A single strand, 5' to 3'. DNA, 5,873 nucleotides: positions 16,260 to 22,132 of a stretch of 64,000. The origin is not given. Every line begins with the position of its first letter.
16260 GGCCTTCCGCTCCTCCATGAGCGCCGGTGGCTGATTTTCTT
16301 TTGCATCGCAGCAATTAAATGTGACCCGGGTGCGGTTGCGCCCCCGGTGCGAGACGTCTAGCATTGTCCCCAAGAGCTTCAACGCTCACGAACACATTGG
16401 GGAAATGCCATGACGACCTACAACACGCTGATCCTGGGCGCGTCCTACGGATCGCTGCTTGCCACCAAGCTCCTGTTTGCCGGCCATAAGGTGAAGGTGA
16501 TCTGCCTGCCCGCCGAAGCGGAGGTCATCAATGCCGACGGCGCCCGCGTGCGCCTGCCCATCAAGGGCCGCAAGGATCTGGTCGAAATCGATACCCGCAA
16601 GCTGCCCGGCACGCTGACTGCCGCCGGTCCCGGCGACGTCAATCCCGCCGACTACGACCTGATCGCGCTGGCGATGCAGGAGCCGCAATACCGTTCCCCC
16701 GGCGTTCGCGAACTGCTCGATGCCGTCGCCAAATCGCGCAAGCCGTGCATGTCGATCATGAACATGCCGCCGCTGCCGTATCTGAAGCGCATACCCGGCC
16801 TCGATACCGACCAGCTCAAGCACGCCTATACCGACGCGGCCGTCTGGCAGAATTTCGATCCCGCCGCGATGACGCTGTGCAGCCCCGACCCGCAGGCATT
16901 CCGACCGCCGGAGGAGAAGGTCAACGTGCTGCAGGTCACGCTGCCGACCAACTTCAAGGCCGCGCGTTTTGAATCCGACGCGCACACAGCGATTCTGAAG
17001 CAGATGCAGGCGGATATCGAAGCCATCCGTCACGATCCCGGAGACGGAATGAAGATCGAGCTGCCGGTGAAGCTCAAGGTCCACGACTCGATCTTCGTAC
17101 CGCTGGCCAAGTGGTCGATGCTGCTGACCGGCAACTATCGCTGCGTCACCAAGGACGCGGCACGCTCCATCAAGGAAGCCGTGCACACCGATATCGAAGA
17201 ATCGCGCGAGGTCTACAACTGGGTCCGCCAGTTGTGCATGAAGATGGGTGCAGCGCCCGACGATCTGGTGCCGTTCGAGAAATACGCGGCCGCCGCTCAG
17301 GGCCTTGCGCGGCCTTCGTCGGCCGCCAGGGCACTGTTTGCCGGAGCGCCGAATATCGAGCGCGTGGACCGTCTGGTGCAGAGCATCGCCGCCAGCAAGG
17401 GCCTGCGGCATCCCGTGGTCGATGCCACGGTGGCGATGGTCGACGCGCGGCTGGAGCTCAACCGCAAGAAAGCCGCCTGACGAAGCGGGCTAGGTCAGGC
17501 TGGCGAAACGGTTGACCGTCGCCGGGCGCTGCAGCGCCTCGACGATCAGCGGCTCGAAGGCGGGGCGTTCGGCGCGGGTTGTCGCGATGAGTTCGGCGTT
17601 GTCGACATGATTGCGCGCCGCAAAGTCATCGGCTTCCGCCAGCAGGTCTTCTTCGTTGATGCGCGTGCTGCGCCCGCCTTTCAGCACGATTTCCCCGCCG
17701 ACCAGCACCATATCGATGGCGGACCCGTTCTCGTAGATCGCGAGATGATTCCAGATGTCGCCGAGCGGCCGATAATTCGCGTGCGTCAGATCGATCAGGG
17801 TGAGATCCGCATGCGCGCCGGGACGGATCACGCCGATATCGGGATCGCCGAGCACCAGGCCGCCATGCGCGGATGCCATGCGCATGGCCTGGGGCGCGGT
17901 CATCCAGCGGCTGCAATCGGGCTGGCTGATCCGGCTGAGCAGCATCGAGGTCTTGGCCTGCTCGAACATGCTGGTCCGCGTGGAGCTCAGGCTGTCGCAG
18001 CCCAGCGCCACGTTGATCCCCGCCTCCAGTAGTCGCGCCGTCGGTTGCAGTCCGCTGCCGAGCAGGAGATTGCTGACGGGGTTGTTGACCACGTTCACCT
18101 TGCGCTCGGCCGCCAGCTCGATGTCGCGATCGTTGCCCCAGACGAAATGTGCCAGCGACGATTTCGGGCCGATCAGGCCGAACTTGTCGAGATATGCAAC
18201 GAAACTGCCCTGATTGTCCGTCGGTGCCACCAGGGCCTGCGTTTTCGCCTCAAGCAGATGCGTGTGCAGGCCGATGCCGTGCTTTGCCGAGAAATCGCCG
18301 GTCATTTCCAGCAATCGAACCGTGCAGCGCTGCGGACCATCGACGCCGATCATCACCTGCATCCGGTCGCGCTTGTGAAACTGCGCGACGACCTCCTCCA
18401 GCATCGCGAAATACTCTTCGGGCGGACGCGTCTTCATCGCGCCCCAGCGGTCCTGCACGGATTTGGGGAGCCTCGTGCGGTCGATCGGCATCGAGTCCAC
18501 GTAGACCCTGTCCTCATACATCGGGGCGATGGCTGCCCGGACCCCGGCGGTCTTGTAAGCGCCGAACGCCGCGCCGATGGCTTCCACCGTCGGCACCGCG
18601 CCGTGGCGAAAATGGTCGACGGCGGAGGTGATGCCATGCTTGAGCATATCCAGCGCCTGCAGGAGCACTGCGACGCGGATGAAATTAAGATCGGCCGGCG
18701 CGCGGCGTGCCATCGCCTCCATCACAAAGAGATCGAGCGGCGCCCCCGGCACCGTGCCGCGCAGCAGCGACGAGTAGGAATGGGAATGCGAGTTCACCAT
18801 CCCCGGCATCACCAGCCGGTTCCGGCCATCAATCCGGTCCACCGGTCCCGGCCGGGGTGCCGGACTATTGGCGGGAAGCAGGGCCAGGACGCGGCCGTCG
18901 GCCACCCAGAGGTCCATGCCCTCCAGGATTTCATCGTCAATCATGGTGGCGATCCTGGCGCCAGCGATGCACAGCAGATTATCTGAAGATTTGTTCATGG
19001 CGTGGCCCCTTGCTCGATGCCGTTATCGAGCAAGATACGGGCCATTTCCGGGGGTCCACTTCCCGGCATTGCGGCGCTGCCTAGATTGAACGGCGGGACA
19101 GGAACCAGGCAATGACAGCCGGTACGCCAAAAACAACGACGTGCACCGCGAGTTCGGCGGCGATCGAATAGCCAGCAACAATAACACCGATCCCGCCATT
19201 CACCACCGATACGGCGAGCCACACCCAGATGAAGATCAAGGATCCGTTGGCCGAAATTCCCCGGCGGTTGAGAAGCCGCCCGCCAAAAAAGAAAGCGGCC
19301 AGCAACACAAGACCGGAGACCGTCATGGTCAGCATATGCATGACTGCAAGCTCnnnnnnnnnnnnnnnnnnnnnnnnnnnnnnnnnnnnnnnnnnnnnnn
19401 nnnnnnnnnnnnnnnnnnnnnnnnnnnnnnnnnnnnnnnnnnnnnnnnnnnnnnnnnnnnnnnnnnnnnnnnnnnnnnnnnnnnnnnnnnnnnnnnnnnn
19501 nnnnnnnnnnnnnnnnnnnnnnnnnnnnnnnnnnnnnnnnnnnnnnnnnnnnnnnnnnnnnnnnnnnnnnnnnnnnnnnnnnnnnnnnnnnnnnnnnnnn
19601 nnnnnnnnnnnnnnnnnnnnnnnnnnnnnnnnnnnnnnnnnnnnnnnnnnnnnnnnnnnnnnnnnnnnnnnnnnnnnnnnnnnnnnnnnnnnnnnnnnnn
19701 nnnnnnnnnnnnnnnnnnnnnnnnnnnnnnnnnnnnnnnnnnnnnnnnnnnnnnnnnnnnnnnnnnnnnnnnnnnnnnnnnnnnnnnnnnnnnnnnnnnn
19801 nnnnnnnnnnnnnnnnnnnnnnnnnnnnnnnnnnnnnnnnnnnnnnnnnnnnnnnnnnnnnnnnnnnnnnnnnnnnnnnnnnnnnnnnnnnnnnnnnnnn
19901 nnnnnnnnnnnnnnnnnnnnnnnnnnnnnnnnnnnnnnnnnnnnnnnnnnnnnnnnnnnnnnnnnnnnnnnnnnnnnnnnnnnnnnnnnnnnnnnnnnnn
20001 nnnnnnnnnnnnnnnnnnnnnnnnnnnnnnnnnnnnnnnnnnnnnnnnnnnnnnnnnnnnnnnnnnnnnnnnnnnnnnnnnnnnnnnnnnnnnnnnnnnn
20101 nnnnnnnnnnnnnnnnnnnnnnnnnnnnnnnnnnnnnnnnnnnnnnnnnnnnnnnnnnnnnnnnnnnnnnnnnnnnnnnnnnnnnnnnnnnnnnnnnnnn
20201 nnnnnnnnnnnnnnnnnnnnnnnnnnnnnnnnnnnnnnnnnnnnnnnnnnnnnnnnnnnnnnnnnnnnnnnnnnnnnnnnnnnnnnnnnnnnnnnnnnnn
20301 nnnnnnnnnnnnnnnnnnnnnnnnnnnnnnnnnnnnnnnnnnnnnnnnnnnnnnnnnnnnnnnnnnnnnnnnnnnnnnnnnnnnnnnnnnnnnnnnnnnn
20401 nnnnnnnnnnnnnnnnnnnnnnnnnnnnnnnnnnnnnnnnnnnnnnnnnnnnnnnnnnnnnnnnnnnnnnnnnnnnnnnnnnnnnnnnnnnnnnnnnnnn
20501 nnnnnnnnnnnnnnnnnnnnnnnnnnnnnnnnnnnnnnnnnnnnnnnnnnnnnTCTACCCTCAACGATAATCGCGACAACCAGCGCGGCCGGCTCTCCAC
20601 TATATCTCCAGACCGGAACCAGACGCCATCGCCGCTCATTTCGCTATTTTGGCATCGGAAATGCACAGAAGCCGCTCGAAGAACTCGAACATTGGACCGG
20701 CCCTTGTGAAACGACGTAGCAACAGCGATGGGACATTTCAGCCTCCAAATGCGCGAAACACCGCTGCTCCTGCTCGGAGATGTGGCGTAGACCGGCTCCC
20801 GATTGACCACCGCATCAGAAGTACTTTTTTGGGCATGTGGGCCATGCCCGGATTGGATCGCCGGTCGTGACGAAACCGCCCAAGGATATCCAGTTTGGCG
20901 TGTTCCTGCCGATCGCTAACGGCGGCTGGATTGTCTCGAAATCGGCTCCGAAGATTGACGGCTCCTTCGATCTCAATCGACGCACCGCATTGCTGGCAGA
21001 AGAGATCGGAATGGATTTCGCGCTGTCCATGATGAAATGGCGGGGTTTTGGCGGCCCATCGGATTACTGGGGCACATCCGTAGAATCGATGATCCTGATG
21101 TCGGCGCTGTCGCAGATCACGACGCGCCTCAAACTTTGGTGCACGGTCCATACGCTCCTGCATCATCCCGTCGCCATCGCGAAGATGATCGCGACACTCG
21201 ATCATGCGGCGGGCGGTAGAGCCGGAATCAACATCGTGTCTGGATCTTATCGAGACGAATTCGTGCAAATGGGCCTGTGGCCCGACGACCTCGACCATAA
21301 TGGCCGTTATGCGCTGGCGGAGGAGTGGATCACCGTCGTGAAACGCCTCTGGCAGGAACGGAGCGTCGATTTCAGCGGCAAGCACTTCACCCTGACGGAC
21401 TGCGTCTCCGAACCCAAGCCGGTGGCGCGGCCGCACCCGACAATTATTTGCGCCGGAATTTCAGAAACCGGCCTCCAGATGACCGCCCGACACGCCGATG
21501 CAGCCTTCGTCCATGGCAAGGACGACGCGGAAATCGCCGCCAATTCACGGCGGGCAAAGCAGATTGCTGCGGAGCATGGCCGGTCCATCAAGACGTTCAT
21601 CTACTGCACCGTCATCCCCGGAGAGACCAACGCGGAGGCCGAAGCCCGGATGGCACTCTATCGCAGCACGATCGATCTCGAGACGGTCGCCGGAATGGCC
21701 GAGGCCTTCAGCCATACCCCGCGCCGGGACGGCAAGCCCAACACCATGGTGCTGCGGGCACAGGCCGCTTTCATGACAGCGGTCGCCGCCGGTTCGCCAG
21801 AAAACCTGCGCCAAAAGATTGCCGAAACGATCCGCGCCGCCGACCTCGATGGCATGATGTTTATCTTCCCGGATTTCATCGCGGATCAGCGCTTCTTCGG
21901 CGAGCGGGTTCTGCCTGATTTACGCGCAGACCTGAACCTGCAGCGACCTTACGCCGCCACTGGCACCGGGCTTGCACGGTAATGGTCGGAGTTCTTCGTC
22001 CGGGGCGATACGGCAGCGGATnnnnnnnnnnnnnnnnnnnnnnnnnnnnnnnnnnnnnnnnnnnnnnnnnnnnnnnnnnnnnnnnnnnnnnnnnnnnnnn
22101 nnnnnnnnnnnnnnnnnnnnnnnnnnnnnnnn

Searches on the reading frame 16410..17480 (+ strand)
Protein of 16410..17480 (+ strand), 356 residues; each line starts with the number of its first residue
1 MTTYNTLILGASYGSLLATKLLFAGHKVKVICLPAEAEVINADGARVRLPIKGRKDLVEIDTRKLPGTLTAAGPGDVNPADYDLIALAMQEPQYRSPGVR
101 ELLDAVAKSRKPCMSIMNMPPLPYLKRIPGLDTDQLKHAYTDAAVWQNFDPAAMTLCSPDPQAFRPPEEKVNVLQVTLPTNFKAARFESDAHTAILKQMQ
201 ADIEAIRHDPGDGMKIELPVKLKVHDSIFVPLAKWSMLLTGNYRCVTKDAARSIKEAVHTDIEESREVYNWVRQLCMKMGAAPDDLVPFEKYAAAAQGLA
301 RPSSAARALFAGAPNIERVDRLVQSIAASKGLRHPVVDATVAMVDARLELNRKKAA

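Call 29: search_protein_families(library=pfam, proteins=[window:16410-17480:+], max_evalue=0.0001)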
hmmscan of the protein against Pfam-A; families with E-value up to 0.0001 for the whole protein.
window:16410-17480:+ (356 aa): 0 families

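Call 31: search_protein_families(library=ncbifam, proteins=[window:16410-17480:+], max_evalue=1e-8)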
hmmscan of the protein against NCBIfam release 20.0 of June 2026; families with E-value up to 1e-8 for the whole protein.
window:16410-17480:+ (356 aa): 0 families

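Call 32: search_protein_families(library=pfam, proteins=[window:16410-17480:+], max_evalue=0.01)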
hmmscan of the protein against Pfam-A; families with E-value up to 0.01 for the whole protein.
window:16410-17480:+ (356 aa): 0 families

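Call 83: search_solved_structures(query=window:16410-17480:+, max_evalue=1)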
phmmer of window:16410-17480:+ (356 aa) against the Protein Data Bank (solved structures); distinct sequences matched with E-value up to 1: 0.

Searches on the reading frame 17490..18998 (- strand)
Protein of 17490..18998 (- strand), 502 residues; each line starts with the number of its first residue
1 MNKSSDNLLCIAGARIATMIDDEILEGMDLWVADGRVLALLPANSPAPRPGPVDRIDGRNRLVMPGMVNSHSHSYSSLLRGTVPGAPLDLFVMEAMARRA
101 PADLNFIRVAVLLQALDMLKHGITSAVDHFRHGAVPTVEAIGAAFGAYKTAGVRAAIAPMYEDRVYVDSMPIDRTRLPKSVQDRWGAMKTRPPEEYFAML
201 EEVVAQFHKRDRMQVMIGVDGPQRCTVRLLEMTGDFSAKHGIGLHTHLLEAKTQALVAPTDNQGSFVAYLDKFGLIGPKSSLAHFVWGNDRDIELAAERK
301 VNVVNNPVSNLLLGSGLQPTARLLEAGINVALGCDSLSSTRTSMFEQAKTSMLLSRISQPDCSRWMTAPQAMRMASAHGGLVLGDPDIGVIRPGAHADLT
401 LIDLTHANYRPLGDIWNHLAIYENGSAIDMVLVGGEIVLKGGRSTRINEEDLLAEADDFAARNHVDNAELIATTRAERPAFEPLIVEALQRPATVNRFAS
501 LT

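Call 29: search_protein_families(library=pfam, proteins=[window:17490-18998:-], max_evalue=0.0001)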
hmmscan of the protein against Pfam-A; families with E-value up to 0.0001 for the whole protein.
window:17490-18998:- (502 aa): 2 families
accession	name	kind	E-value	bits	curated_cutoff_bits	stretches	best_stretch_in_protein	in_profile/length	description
PF01979.26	Amidohydro_1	-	3.8e-41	141.9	25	1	62-438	1-345/345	Amidohydrolase family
PF07969.17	Amidohydro_3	-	1.3e-11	45.1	29.7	1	289-438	317-471/472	Amidohydrolase family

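Call 31: search_protein_families(library=ncbifam, proteins=[window:17490-18998:-], max_evalue=1e-8)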
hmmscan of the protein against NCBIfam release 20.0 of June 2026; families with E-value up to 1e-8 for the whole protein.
window:17490-18998:- (502 aa): 19 families
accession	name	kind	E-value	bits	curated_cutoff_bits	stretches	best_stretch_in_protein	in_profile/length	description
NF004701.0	PRK06038.1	equivalog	1.5e-58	198.5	609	2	209-463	173-425/432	N-ethylammeline chlorohydrolase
NF005557.0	PRK07228.1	equivalog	1.5e-53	182.2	522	1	10-463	4-437/445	5'-deoxyadenosine deaminase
NF006549.0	PRK09045.1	equivalog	3e-53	181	540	1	16-462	18-438/444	TRZ/ATZ family hydrolase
NF006055.0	PRK08203.1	equivalog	4.8e-51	173.7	532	1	7-461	5-448/455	8-oxoguanine deaminase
NF006252.0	PRK08393.1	equivalog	1.7e-44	152.5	617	1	210-458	171-418/424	N-ethylammeline chlorohydrolase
NF005540.0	PRK07203.1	equivalog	7.1e-39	133.7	444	1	24-461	18-436/444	putative aminohydrolase SsnA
NF009059.0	PRK12393.1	equivalog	1.4e-37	129.5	543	1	25-458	26-450/460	amidohydrolase family protein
NF006056.0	PRK08204.1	subfamily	4.1e-37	128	391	1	11-457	7-434/449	hypothetical protein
TIGR03314.1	Se_ssnA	subfamily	7.2e-37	127.3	455.5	1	54-462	47-436/441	putative selenium metabolism protein SsnA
NF004995.0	PRK06380.1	subfamily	4.1e-35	121.6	567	1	201-453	159-413/418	metal-dependent hydrolase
NF005211.0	PRK06687.1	equivalog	1.1e-33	116.7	703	1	208-444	176-414/419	TRZ/ATZ family protein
NF006681.0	PRK09229.1-2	equivalog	6.6e-33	114.1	362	1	19-449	13-435/451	formimidoylglutamate deiminase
TIGR02967.1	guan_deamin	equivalog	1.8e-29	103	375.4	1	29-407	8-365/401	guanine deaminase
NF012037.0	PRK15493.1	equivalog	3.2e-29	102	779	1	204-459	172-429/435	bifunctional S-methyl-5'-thioadenosine deaminase/S-adenosylhomocysteine deaminase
NF004801.0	PRK06151.1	subfamily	7.4e-28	97.6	416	1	51-478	43-477/491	chlorohydrolase family protein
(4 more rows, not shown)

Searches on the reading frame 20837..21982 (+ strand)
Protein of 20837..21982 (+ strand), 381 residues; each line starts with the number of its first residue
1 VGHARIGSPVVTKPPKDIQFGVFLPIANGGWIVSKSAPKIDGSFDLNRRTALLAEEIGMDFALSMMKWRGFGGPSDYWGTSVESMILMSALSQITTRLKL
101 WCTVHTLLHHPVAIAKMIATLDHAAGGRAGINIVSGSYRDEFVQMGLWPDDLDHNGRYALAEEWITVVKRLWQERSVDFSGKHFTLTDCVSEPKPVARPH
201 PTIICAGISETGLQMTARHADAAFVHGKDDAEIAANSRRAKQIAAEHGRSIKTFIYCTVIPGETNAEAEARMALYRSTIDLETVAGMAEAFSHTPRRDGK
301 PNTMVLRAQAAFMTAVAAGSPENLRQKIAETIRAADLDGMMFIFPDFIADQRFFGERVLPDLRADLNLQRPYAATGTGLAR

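Call 29: search_protein_families(library=pfam, proteins=[window:20837-21982:+], max_evalue=0.0001)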
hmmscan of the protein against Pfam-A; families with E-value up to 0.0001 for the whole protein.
window:20837-21982:+ (381 aa): 1 family
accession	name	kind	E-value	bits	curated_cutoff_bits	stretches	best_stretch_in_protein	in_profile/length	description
PF00296.26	Bac_luciferase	-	1.8e-60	205.4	27.9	1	19-332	2-308/314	Luciferase-like monooxygenase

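Call 31: search_protein_families(library=ncbifam, proteins=[window:20837-21982:+], max_evalue=1e-8)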
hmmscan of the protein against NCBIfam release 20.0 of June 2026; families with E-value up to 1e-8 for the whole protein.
window:20837-21982:+ (381 aa): 15 families
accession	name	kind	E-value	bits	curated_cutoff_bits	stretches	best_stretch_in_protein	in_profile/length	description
TIGR03612.1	RutA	equivalog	2.8e-80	270.5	498.3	1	19-363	2-350/355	pyrimidine utilization protein A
TIGR04021.1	LLM_DMSO2_sfnG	equivalog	4.5e-55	187.4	382.95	1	18-363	1-346/350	dimethylsulfone monooxygenase SfnG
TIGR03860.1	FMN_nitrolo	subfamily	2.4e-44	151.8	279.7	2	80-173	69-161/422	NtaA/DmoA family FMN-dependent monooxygenase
TIGR03565.1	alk_sulf_monoox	equivalog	5e-33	114.6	518.2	1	83-294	54-262/346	FMNH2-dependent alkanesulfonate monooxygenase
NF001939.1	PRK00719.1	subfamily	1.3e-32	113.1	510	1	81-294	51-262/373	alkanesulfonate monooxygenase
TIGR03619.1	F420_Rv2161c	subfamily_domain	2.7e-32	112.3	166.9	1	73-267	35-227/247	TIGR03619 family F420-dependent LLM class oxidoreductase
TIGR03560.1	F420_Rv1855c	subfamily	2e-27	96.5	231.4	1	48-256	16-224/227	TIGR03560 family F420-dependent LLM class oxidoreductase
TIGR03621.1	F420_MSMEG_2516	subfamily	6.2e-17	61.6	213.15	1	85-233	43-183/295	TIGR03621 family F420-dependent LLM class oxidoreductase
TIGR04020.1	seco_metab_LLM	subfamily_domain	2.3e-14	53.3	244.45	1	79-340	48-317/341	MupA/Atu3671 family FMN-dependent luciferase-like monooxygenase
TIGR03571.1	lucif_BA3436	subfamily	4e-14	52.6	303.9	1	79-260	64-239/304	TIGR03571 family LLM class oxidoreductase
TIGR03557.1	F420_G6P_family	subfamily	4.5e-14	52.3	210.4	1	50-240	18-201/316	TIGR03557 family F420-dependent LLM class oxidoreductase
NF002619.0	PRK02271.1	equivalog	5.4e-10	39.1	276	1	85-256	43-207/329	5,10-methylenetetrahydromethanopterin reductase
TIGR03858.1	LLM_2I7G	subfamily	3.7e-09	36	462.25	1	84-343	58-310/337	Atu2307/SP_0267 family LLM class monooxygenase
TIGR03885.1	flavin_revert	hypoth_equivalog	4.4e-09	36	398.7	1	75-233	40-192/315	TIGR03885 family FMN-dependent LLM class oxidoreductase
TIGR03854.1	F420_MSMEG_3544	hypoth_equivalog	5.8e-09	35.7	295.6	0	80-270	39-227/290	TIGR03854 family LLM class F420-dependent oxidoreductase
